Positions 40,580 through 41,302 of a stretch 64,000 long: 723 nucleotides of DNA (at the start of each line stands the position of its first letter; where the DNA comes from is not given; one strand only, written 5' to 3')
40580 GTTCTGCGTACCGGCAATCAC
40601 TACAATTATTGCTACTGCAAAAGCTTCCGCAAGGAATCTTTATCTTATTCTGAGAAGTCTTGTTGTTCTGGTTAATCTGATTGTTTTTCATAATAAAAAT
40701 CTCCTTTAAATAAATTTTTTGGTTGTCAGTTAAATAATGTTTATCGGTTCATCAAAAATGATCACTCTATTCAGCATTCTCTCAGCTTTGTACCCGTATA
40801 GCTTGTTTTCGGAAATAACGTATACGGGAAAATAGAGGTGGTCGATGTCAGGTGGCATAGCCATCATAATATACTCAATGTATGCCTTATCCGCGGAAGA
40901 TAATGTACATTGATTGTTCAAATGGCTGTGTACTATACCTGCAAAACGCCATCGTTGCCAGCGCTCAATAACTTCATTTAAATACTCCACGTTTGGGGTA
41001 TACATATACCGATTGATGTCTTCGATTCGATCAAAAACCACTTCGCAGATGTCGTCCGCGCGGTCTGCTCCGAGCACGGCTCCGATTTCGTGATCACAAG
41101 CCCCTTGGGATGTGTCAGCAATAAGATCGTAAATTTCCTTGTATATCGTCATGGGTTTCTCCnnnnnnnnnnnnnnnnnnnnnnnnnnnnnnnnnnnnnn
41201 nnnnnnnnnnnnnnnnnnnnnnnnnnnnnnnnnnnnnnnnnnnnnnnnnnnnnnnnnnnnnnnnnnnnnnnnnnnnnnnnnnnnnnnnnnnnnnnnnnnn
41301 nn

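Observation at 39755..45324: TerY-P-type vWA / PP2C / Ser-Thr kinase triad expanded by a transglutaminase-fold protein, a JAB metallopeptidase, a Cys-rich mini-protein and two exported proteins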

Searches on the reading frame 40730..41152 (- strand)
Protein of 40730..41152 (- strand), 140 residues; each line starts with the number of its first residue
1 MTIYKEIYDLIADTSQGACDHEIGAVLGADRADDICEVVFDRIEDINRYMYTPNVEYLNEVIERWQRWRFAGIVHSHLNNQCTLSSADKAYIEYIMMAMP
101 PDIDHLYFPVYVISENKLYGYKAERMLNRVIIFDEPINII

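Call 3: search_protein_families(library=pfam, proteins=[window:40730-41152:-], max_evalue=0.1)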
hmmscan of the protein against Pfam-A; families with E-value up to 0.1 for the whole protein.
window:40730-41152:- (140 aa): 2 families
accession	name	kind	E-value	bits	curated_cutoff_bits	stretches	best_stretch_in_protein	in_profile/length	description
PF14464.11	Prok-JAB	-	0.0018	18.6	25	1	6-116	3-103/114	Prokaryotic homologs of the JAB domain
PF03355.19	Pox_TAP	-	0.05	13.6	25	1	83-139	181-238/260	Viral Trans-Activator Protein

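Call 4: search_protein_families(library=padloc, proteins=[window:40730-41152:-], max_evalue=0.1)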
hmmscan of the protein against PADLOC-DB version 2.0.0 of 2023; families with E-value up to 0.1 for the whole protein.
window:40730-41152:- (140 aa): 0 families

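Call 5: search_protein_families(library=ncbifam, proteins=[window:40730-41152:-], max_evalue=0.1)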
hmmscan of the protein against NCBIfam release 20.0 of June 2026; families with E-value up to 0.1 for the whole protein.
window:40730-41152:- (140 aa): 0 families

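Call 12: find_homologous_proteins(query=window:40730-41152:-, max_evalue=0.001)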
Query window:40730-41152:- (140 aa): 8 proteins with E <= 0.001 among 10 candidates.
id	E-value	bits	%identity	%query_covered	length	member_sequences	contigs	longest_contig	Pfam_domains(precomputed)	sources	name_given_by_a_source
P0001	2.6e-90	318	100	100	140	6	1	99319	-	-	-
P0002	8.6e-82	290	91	100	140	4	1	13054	-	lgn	-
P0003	6.1e-80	284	89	100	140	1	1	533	-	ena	-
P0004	3.0e-79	282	88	100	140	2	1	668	-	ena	-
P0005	3.0e-56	207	68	100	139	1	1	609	-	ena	-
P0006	5.4e-51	190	83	74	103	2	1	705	-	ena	-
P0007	1.6e-46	176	56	100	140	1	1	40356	PF14464.12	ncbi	-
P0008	3.8e-21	93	42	95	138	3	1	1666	-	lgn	-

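Call 14: find_encoding_contigs(protein=P0007, flank=10000, max_places=4)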
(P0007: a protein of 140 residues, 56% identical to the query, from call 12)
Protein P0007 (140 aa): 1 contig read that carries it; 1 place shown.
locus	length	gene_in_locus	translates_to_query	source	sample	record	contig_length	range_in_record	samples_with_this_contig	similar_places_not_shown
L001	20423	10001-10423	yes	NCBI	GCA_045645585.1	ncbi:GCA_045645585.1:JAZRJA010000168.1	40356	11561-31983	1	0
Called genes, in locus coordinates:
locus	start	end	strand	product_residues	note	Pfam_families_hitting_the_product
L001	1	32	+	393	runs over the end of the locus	PF02350:Epimerase_2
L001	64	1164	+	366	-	PF01636:APH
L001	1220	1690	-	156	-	PF03073:TspO_MBR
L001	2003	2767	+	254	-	PF00481:PP2C (weak), PF13672:PP2C_2 (weak)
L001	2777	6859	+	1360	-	PF00069:Pkinase, PF07714:PK_Tyr_Ser-Thr, PF18998:Flg_new_2, PF09479:Flg_new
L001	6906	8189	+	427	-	-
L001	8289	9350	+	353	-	PF14200:RicinB_lectin_2, PF00652:Ricin_B_lectin, PF05257:CHAP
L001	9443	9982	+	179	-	-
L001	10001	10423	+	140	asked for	PF14464:Prok-JAB (weak)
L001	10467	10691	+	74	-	-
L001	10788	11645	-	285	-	PF04055:Radical_SAM, PF13186:SPASM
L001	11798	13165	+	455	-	PF00209:SNF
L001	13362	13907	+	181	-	PF08876:DUF1836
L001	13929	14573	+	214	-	-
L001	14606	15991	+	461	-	PF01145:Band_7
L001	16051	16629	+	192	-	-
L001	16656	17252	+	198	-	-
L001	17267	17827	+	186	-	-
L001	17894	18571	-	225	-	PF00834:Ribul_P_3_epim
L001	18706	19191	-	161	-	PF02542:YgbB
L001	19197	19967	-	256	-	PF01128:IspD, PF12804:NTP_transf_3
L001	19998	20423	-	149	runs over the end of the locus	PF02502:LacAB_rpiB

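Call 15: find_encoding_contigs(protein=P0002, flank=10000, max_places=4)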
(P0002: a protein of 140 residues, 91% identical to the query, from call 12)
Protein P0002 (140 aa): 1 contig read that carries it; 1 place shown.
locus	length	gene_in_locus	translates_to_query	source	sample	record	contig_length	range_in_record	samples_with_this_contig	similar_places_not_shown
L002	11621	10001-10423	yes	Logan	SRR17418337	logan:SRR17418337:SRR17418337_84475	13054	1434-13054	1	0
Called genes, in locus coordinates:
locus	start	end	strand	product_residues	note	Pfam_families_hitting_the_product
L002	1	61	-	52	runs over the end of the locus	-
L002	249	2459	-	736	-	-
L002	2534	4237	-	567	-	-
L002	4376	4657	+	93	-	-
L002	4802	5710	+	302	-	-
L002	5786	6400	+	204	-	-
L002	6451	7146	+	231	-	PF00092:VWA, PF13519:VWA_2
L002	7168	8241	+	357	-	PF13672:PP2C_2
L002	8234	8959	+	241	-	PF01841:Transglut_core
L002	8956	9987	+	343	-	PF00069:Pkinase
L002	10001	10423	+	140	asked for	-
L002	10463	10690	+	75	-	-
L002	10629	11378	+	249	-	-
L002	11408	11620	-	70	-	?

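Call 16: find_encoding_contigs(protein=P0008, flank=10000, max_places=4)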
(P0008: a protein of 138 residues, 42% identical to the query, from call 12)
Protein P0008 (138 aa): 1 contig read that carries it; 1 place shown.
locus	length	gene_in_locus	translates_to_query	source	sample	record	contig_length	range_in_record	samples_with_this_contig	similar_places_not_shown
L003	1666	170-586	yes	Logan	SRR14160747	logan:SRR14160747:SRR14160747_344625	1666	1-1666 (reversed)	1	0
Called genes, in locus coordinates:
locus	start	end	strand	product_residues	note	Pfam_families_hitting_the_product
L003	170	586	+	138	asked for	-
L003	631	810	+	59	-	-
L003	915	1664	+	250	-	?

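Call 25: find_related_loci(query=A2, collection=metagenome_contigs, flank=10000)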
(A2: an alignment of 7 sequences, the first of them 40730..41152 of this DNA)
Query A2 (140 aa) in metagenome_contigs; peptide patterns used: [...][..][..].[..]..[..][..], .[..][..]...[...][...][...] (x = any residue, [..] = any of these).
94 stretches matched a pattern; 1 encode a relative of the query (tblastn E <= 1e-3); 1 distinct loci.
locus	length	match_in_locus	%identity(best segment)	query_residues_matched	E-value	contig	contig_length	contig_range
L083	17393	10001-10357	34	24-140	4e-15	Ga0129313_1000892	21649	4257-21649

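Call 26: find_related_loci(query=A2, collection=viral_contigs, flank=10000)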
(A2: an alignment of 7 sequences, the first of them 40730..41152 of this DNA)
Query A2 (140 aa) in viral_contigs; peptide patterns used: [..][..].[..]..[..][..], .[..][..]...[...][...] (x = any residue, [..] = any of these).
35 stretches matched a pattern, but none encodes a relative of the query by tblastn (E <= 1e-3).

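Call 31: search_protein_families(library=ncbifam, proteins=[L083:8340-9689:+, L001:10788-11645:-, L083:7575-8099:+, L083:9893-10360:+, L001:6906-8189:+, L001:8289-9350:+, L003:915-1664:+, L083:8129-8317:+], max_evalue=0.01)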
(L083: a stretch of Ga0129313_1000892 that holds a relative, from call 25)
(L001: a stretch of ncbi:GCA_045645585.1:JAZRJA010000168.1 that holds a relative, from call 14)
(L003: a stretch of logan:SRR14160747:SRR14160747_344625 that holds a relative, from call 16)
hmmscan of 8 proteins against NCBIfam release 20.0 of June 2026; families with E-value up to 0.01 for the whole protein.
L083:8340-9689:+ (449 aa): 61 families (the best 25 are shown)
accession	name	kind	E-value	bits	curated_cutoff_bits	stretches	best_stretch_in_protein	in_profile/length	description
TIGR04280.1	geopep_mat_rSAM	hypoth_equivalog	5.7e-44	150.8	400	2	12-315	10-316/428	geopeptide radical SAM maturase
TIGR04463.1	rSAM_vs_C_rich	equivalog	5.9e-42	143.9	525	1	16-416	6-396/438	TIGR04463 family radical SAM/SPASM RiPP maturase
TIGR04334.1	rSAM_Clo7bot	equivalog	2.5e-40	138.4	600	1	61-438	63-429/440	radical SAM/SPASM domain Clo7bot peptide maturase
NF047865.1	rSAM_PapB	equivalog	1e-35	123.6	340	1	92-424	5-326/330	PapB family radical SAM/SPASM ranthipeptide maturase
NF038107.1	rSAM_NF038107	equivalog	6.7e-34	117.4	600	1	7-441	1-430/444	Cys-every-fifth radical SAM/SPASM peptide maturase CefB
NF052473.1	rSAM_FlmE_OhkG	exception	3.7e-30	105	500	1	22-431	18-444/481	FlmE/OhkG family radical SAM/SPASM peptide maturase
TIGR04064.1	rSAM_nif11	equivalog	4.6e-26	91.5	518.7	2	57-230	53-223/459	nif11-like peptide radical SAM maturase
TIGR04068.1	rSAM_ocin_clost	equivalog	3.3e-24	85.6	500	1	25-418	14-424/462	Cys-rich peptide radical SAM maturase CcpM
TIGR03974.1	rSAM_six_Cys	equivalog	8e-23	81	425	2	51-229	63-242/451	thioether cross-link-forming SCIFF peptide maturase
NF040899.1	ryptide_rSAM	equivalog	6.6e-22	77.8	600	1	70-421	78-431/464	radical SAM/SPASM ryptide class RiPP maturase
TIGR03906.1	quino_hemo_SAM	equivalog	6.8e-21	74.4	453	2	54-184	64-197/467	quinohemoprotein amine dehydrogenase maturation protein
NF041298.1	rSAM_mat_DynA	equivalog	2.6e-19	69.4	450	1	93-423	4-330/356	dynobactin maturation radical SAM/SPASM protein DynA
TIGR04083.1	rSAM_pep_methan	hypoth_equivalog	2.6e-18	66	300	1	92-422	2-318/376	TIGR04083 family peptide-modifying radical SAM enzyme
NF040492.1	not_ScfB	exception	4e-17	62.2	855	2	72-187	78-201/450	ScfB-related radical SAM/SPASM orphan maturase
TIGR02668.1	moaA_archaeal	equivalog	1.1e-15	57.4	325.25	1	88-261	8-175/303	GTP 3',8-cyclase MoaA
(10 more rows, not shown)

L001:10788-11645:- (285 aa): 56 families (the best 25 are shown)
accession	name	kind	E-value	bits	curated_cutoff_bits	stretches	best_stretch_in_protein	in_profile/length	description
TIGR04321.1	spiroSPASM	subfamily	4.3e-19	68.6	250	2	6-89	234-325/510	spiro-SPASM protein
TIGR04317.1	W_rSAM_matur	equivalog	8.9e-18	64.5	380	1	3-115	4-118/349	tungsten cofactor oxidoreductase radical SAM maturase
TIGR02666.1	moaA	equivalog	5e-13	48.7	284.05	1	5-140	12-156/336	GTP 3',8-cyclase MoaA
TIGR02668.1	moaA_archaeal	equivalog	4.5e-12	45.6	325.25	1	5-140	12-149/303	GTP 3',8-cyclase MoaA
NF045574.1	sacti_mat_StsB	exception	1.2e-11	44.2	625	1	2-108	95-202/466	StsB family radical SAM/SPASM domain sactipeptide maturase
TIGR04054.1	rSAM_NirJ1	equivalog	3.7e-11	42.3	650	1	9-114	42-149/387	putative heme d1 biosynthesis radical SAM protein NirJ1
NF001199.0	PRK00164.2-1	equivalog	3.8e-11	42.7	231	1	6-139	15-150/308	GTP 3',8-cyclase MoaA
TIGR04251.1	SCM_rSAM_ScmF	equivalog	9.9e-11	41.6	400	1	2-112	3-118/353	SynChlorMet cassette radical SAM/SPASM protein ScmF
TIGR04055.1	rSAM_NirJ2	equivalog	1.3e-10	41.4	500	1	10-119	7-117/326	putative heme d1 biosynthesis radical SAM protein NirJ2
TIGR04250.1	SCM_rSAM_ScmE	equivalog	1.7e-10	40.3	400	2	6-107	6-110/358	SynChlorMet cassette radical SAM/SPASM protein ScmE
NF038283.1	viperin_w_prok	equivalog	2.2e-10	40.2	180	1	11-111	10-118/281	viperin family antiviral radical SAM protein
TIGR04311.1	rSAM_Geo_metal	subfamily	2.5e-10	40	400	1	4-111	4-116/423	radical SAM/SPASM family putative metalloenzyme maturase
TIGR04347.1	pseudo_SAM_Halo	equivalog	4.4e-10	39.4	525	1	9-123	44-160/390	TIGR04347 family pseudo-SAM/SPASM protein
TIGR04546.1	rSAM_ahbC_deAc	equivalog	5.5e-10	38.6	650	1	9-139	45-177/390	12,18-didecarboxysiroheme deacetylase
TIGR04545.1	rSAM_ahbD_hemeb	equivalog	1.3e-09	38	500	1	7-110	4-109/339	heme b synthase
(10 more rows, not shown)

L083:7575-8099:+ (174 aa): 1 family
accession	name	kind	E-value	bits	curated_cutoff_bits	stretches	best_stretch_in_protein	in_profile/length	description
NF041770.1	CFI_box_CTERM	domain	6.5e-24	83.5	40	1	98-166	1-69/69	CFI-box-CTERM domain-containing protein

L083:9893-10360:+ (155 aa): 0 families

L001:6906-8189:+ (427 aa): 0 families

L001:8289-9350:+ (353 aa): 1 family
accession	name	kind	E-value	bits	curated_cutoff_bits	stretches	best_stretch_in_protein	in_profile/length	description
NF006360.0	PRK08581.1-2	equivalog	0.0015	17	605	1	230-303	599-674/709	amidase domain-containing protein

L003:915-1664:+ (250 aa): 0 families

L083:8129-8317:+ (62 aa): 0 families

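Call 49: search_protein_families(library=pfam, proteins=[L002:249-2459:-], max_evalue=0.01)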
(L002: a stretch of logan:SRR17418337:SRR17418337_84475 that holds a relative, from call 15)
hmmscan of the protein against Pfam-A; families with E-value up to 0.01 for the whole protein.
L002:249-2459:- (736 aa): 2 families
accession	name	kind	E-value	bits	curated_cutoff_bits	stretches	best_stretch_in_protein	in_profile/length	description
PF17667.7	Pkinase_fungal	-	0.00049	19.4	24.1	1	148-214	283-352/387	Fungal protein kinase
PF15418.12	DUF4625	-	0.0052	17.5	27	0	401-444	10-55/131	Domain of unknown function (DUF4625)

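Call 51: search_dna_similar(query=window:40730-41152:-, collection=plasmids, mode=protein, max_evalue=0.001, max_rows=15)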
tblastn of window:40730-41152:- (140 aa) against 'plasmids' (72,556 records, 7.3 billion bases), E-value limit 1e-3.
No match.

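Call 52: search_dna_similar(query=window:40730-41152:-, collection=phages, mode=protein, max_evalue=0.001, max_rows=15)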
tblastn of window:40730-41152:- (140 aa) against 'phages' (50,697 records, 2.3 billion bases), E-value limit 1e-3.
Records with a match: 1; places in all: 1; records where one place covers at least 80% of the query: 0.
Best place of each record, by identity: <60% 1.
By first word of the organism name: Bacteriophage 1.
By host as written in the record: - 1.
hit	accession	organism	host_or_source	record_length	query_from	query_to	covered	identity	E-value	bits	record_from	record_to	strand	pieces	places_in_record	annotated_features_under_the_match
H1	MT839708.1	Bacteriophage sp.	human fecal samples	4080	22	132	79%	38.6%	1e-15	78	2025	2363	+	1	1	record has no annotation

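Call 53: get_annotated_region(hit=H1, flank=5000)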
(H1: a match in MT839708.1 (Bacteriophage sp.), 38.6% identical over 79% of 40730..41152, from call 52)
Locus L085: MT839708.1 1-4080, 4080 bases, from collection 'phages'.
description: UNVERIFIED: Bacteriophage sp. clone scaffold_11547 genomic sequence.
organism: Bacteriophage sp. (NCBI taxid 38018)
taxonomy: Viruses
host: -; source: human fecal samples; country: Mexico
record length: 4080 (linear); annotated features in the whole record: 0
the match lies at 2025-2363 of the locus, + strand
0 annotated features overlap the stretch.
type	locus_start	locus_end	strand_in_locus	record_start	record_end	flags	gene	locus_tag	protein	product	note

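Call 55: search_solved_structures(query=A2, max_evalue=1)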
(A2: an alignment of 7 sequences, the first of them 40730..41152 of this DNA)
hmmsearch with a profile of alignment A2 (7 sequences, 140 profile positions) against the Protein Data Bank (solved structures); distinct sequences matched with E-value up to 1: 2.
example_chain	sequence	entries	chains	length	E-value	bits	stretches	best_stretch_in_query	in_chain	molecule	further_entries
9le4_B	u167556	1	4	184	0.64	12.9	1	14-109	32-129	STAM-binding protein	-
3rzu_A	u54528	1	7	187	0.66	12.9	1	14-109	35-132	STAM-binding protein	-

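Call 66: predict_structure(alignment_id=A2)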
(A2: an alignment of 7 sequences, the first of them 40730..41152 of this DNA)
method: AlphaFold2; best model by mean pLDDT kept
length: 140 residues; sequences in the alignment: 7
mean_pLDDT: 84.3   pTM: 0.80
mean pLDDT of the five models: 84.3, 84.0, 83.2, 80.3, 72.2
residues with pLDDT >= 90: 60; 70-90: 61; 50-70: 12; < 50: 7
segments of 3 or more residues with pLDDT < 50: 44-50
pLDDT, mean of each block of 10 residues (from residue 1): 96 86 86 87 49 65 78 88 87 87 91 93 91 95
secondary structure, 60 per line:
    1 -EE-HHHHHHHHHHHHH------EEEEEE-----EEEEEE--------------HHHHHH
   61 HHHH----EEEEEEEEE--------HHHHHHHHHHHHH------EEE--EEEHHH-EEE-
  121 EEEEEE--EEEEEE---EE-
elements in order: H5-17 E24-29 E35-40 H55-64 E69-77 H86-98 E105-107 E110-112 E117-119 E121-126 E129-134

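Call 69: fold_search(model_id=the predicted structure, library=pdb)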
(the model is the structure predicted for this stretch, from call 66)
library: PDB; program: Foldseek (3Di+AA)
matches with E <= 10: 610; with E <= 0.001: 153
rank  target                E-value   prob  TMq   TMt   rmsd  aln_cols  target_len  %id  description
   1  5ld9_A                1.8e-07  1.00  0.72  0.77   3.3       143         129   15  Structure of deubiquitinating enzyme homolog, Pyrococcus furiosus JAMM1. (released 2017-05-17)
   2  5ld9_B                2.4e-07  1.00  0.72  0.79   3.4       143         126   15  Structure of deubiquitinating enzyme homolog, Pyrococcus furiosus JAMM1. (released 2017-05-17)
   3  2kks_MODEL_1_A        3.1e-07  1.00  0.68  0.66   4.2       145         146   19  Solution Structure Of Protein DSY2949 From Desulfitobacterium hafniense. Northeast Structural Genomics Consort (released 2009-08-25)
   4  4owp_B                3.3e-07  1.00  0.64  0.56   4.5       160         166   14  Crystal structure of rpn11 in a heterodimer complex with rpn8, representing the active portion of the proteasome lid. (released 2015-08-05)
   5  5lda_A                3.8e-07  1.00  0.69  0.73   3.6       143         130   15  Structure of deubiquitinating enzyme homolog (Pyrococcus furiosus JAMM1) in complex with ubiquitin-like SAMP2. (released 2017-06-21)
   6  4o8x_B                3.8e-07  1.00  0.64  0.56   4.9       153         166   14  Zinc-bound Rpn11 in complex with Rpn8 (released 2014-01-22)
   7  4ocn_E                1.1e-06  1.00  0.62  0.55   5.8       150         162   14  Crystal Structure of the Rpn8-Rpn11 MPN domain heterodimer, crystal form II (released 2014-01-29)
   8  5ln3_V                2.1e-06  1.00  0.66  0.39   5.4       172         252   11  The human 26S Proteasome at 6.8 Ang. (released 2017-03-22)
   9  9qo0_E                2.4e-06  1.00  0.74  0.38   5.9       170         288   12  Pre-activated 9-subunit COP9 signalosome and neddylated SCF (Skp1-Skp2-Cks1) complex structure (released 2026-02-18)
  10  5cw6                  2.5e-06  1.00  0.55  0.52   7.0       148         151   14  Structure of metal dependent enzyme DrBRCC36 (released 2015-09-16)
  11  4ocm_B                2.7e-06  1.00  0.64  0.52   5.8       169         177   12  Crystal Structure of the Rpn8-Rpn11 MPN domain heterodimer, crystal form Ib (released 2014-01-29)
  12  4ocn_B                3.0e-06  1.00  0.68  0.59   5.4       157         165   13  Crystal Structure of the Rpn8-Rpn11 MPN domain heterodimer, crystal form II (released 2014-01-29)
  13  9pf1_c                3.9e-06  1.00  0.66  0.37   5.2       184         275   11  Nub1/Fat10-processing human 26S proteasome with Rpt4 at top of spiral staircase (AAA+ motor locally refined) (released 2025-11-19)
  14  1oi0_D                4.7e-06  1.00  0.59  0.74   5.0       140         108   16  CRYSTAL STRUCTURE OF AF2198, A JAB1/MPN DOMAIN PROTEIN FROM ARCHAEOGLOBUS FULGIDUS (released 2003-08-14)
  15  9qo3_E                5.0e-06  1.00  0.69  0.35   7.1       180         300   11  Dissociation-state-2 of 9-subunit CSN and SCF (SKP1-SKP2-CKS1) complex (released 2026-02-18)
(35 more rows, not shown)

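Call 76: find_related_loci(query=A6, collection=viral_contigs, flank=6000)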
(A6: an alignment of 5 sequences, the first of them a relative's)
Query A6 (155 aa) in viral_contigs; peptide patterns used: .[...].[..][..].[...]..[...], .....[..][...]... (x = any residue, [..] = any of these).
20 stretches matched a pattern, but none encodes a relative of the query by tblastn (E <= 1e-3).
